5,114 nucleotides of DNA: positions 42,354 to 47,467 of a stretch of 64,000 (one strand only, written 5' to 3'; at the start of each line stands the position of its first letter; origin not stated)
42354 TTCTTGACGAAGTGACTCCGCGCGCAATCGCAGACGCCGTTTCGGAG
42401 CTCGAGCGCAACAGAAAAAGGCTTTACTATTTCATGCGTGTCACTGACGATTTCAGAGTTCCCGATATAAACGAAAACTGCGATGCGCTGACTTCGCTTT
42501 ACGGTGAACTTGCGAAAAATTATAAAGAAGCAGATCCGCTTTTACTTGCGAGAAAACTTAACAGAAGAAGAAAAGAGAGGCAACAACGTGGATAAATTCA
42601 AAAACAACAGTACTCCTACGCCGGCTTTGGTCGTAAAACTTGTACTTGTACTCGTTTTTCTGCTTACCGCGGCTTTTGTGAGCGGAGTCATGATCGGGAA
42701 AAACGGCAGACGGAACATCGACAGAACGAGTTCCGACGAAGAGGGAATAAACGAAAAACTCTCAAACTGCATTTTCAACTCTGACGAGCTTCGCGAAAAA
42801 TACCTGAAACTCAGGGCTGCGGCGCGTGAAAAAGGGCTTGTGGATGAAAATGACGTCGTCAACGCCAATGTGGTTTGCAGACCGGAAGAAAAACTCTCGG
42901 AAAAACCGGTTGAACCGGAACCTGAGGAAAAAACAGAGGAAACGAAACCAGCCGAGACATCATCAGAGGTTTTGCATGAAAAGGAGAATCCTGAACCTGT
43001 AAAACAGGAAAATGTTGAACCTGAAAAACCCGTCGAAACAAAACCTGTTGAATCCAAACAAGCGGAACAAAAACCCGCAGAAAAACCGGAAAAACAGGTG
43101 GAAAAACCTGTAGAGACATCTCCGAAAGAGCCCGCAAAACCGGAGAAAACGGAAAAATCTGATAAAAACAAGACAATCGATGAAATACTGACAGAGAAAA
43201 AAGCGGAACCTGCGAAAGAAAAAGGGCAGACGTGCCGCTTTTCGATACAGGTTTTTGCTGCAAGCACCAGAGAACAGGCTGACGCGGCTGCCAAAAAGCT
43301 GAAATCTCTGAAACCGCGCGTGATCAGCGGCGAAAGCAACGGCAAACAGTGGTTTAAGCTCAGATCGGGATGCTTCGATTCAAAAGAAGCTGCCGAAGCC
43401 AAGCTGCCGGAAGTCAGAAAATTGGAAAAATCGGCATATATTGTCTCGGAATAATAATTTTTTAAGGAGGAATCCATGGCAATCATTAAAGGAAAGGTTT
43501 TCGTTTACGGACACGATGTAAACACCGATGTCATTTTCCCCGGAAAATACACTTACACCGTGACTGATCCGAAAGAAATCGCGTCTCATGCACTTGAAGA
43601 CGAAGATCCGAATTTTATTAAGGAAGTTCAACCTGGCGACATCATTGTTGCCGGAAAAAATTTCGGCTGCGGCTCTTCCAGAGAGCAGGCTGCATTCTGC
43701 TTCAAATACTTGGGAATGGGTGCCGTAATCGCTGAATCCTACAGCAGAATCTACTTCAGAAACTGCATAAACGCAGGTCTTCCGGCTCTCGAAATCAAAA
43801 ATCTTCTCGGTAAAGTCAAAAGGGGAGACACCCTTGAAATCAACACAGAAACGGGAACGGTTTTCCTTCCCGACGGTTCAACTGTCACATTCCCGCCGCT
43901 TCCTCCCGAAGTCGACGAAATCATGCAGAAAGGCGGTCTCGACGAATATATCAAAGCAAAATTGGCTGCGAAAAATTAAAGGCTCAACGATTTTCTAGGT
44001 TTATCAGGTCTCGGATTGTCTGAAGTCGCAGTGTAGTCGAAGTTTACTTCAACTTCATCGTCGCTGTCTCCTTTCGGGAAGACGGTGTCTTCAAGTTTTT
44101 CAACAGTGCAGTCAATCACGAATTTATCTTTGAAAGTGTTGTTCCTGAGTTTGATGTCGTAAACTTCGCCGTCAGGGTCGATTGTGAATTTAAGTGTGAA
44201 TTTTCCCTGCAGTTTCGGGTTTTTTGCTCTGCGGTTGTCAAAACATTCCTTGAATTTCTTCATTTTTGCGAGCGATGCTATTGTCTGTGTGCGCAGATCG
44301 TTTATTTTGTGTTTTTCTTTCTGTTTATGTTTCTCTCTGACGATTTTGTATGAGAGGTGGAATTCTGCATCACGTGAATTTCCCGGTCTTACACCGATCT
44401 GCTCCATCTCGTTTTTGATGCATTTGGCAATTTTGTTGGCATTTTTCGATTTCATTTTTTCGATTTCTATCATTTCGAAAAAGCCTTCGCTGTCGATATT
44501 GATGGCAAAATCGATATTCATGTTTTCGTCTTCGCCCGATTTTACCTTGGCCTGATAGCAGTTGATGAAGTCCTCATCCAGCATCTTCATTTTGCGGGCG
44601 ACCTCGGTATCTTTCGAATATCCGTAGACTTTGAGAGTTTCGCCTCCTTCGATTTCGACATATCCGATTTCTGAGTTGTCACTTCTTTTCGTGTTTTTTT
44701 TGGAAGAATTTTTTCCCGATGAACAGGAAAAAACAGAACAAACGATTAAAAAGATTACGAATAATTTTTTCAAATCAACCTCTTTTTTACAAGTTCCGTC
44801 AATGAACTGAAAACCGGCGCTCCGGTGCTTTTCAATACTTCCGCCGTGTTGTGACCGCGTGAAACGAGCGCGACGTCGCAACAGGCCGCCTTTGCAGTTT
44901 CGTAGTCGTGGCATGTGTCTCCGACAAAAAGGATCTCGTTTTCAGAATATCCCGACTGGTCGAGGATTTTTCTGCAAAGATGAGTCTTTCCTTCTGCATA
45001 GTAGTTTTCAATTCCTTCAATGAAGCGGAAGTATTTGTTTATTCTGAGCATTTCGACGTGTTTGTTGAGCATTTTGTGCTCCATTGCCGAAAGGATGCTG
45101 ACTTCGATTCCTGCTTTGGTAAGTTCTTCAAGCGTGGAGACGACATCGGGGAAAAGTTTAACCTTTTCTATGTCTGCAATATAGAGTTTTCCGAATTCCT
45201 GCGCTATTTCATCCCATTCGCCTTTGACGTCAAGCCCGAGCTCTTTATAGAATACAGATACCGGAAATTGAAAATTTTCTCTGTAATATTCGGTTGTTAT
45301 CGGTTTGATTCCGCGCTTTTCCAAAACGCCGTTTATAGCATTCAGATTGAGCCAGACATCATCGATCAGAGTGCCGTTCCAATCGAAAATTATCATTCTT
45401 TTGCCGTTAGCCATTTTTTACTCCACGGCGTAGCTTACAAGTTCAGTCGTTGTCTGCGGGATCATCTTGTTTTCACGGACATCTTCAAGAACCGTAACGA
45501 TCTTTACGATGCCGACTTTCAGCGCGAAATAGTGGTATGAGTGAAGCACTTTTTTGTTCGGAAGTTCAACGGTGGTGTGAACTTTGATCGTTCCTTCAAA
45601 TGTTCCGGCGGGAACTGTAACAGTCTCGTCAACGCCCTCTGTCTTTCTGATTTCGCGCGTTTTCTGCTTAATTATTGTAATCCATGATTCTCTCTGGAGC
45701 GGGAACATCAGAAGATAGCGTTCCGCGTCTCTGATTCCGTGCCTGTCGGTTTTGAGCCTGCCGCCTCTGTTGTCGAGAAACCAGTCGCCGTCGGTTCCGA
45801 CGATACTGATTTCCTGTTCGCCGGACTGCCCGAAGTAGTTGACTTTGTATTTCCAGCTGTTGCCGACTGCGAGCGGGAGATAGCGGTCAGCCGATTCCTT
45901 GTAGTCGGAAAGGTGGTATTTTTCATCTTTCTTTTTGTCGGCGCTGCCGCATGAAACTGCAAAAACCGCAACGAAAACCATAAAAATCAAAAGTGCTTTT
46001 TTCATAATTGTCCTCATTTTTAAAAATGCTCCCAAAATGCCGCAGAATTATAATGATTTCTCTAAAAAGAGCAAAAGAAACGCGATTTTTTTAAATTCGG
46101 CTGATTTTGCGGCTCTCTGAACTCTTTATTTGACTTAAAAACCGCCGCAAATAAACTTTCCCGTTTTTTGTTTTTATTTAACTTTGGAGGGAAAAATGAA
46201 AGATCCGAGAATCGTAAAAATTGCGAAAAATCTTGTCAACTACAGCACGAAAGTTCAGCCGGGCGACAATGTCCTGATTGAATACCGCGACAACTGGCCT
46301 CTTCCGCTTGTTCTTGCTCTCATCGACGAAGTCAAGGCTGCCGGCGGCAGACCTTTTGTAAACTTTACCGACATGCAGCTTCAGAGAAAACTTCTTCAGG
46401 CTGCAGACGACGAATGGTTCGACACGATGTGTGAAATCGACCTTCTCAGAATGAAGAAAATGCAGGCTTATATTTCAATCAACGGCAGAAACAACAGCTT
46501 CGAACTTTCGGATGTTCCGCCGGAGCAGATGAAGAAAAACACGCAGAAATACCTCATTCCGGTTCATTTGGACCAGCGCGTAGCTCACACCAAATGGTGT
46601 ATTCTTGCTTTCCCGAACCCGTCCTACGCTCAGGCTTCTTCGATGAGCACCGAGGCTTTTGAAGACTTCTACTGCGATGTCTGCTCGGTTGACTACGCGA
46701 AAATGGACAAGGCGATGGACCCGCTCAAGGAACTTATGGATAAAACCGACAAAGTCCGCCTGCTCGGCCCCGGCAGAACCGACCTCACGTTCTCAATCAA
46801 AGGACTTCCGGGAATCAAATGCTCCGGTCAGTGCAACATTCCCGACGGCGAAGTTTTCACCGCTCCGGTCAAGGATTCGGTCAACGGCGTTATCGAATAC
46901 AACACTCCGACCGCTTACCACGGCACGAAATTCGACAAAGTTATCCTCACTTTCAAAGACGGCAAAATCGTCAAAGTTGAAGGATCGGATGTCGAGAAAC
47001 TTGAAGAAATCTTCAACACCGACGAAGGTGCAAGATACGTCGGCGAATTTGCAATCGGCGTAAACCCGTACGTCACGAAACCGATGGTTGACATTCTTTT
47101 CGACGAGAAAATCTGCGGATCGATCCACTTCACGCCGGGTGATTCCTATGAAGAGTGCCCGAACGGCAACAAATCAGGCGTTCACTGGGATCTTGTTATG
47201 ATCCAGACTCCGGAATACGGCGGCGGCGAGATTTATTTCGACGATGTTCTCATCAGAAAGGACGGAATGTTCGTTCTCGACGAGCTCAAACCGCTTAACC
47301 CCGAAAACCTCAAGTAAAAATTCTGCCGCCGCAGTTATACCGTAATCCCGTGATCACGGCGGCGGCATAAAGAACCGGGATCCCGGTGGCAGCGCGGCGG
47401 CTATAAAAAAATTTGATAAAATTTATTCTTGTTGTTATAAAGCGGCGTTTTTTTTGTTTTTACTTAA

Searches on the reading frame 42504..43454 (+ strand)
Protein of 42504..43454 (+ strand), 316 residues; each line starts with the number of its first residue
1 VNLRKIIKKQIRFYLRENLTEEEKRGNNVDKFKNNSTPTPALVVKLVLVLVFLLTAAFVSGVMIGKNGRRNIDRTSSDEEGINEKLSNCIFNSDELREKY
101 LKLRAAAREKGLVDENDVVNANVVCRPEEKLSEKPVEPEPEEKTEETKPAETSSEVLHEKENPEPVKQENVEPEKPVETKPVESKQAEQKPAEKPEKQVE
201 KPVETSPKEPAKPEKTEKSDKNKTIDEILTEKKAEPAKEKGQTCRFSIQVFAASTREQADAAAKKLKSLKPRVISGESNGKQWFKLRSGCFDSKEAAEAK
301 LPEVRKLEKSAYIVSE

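Call 21: search_protein_families(library=pfam, proteins=[window:42504-43454:+], max_evalue=0.00001)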
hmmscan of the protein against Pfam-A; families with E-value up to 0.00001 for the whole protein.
window:42504-43454:+ (316 aa): 1 family
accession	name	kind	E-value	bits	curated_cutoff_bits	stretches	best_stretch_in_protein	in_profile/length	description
PF05036.18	SPOR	-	8.8e-11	42.4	21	1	246-314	5-75/76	SPOR domain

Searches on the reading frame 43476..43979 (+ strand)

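Call 21: search_protein_families(library=pfam, proteins=[window:43476-43979:+], max_evalue=0.00001)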
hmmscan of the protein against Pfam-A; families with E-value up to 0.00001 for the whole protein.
window:43476-43979:+ (167 aa): 1 family
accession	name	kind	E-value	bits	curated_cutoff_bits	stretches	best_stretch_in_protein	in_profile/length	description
PF00694.25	Aconitase_C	-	1.9e-18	67.5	22.8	1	51-109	71-130/131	Aconitase C-terminal domain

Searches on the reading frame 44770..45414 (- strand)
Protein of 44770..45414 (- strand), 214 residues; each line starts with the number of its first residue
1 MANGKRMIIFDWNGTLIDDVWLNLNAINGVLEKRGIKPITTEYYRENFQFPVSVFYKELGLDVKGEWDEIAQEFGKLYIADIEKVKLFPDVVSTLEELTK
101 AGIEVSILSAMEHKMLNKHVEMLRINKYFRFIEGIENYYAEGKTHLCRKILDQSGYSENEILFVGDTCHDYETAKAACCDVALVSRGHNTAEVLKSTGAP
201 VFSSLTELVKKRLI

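Call 21: search_protein_families(library=pfam, proteins=[window:44770-45414:-], max_evalue=0.00001)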
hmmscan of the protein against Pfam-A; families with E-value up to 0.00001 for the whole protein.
window:44770-45414:- (214 aa): 4 families
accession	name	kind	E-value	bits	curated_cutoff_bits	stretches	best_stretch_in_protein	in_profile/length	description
PF13419.12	HAD_2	-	5.8e-27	95.4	23.8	1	8-184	1-178/178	Haloacid dehalogenase-like hydrolase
PF00702.32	Hydrolase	-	2.9e-15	57.6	26.4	1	7-177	3-190/191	haloacid dehalogenase-like hydrolase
PF12710.13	HAD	-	2e-06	28.8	27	1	8-175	1-189/189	haloacid dehalogenase-like hydrolase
PF13242.12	Hydrolase_like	-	7.3e-06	26.3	22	0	146-208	9-75/75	HAD-hyrolase-like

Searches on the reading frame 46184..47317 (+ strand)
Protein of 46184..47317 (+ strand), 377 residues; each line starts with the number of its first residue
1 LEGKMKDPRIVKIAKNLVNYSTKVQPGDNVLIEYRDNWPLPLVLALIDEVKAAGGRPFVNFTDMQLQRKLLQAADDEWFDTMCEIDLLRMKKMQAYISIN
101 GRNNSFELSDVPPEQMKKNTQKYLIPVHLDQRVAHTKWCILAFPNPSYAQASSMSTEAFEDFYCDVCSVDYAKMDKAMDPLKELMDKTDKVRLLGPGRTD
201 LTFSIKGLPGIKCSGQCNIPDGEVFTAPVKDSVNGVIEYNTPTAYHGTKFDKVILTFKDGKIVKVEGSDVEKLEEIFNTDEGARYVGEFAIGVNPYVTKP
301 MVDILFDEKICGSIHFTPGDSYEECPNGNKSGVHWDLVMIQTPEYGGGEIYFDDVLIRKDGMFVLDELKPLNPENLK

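Call 22: search_protein_families(library=pfam, proteins=[window:46184-47317:+], max_evalue=0.00001)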
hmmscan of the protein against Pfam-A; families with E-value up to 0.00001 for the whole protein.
window:46184-47317:+ (377 aa): 1 family
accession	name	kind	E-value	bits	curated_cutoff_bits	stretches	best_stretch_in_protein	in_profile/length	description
PF02073.20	Peptidase_M29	-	3.5e-52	178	27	1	8-343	3-384/406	Thermophilic metalloprotease (M29)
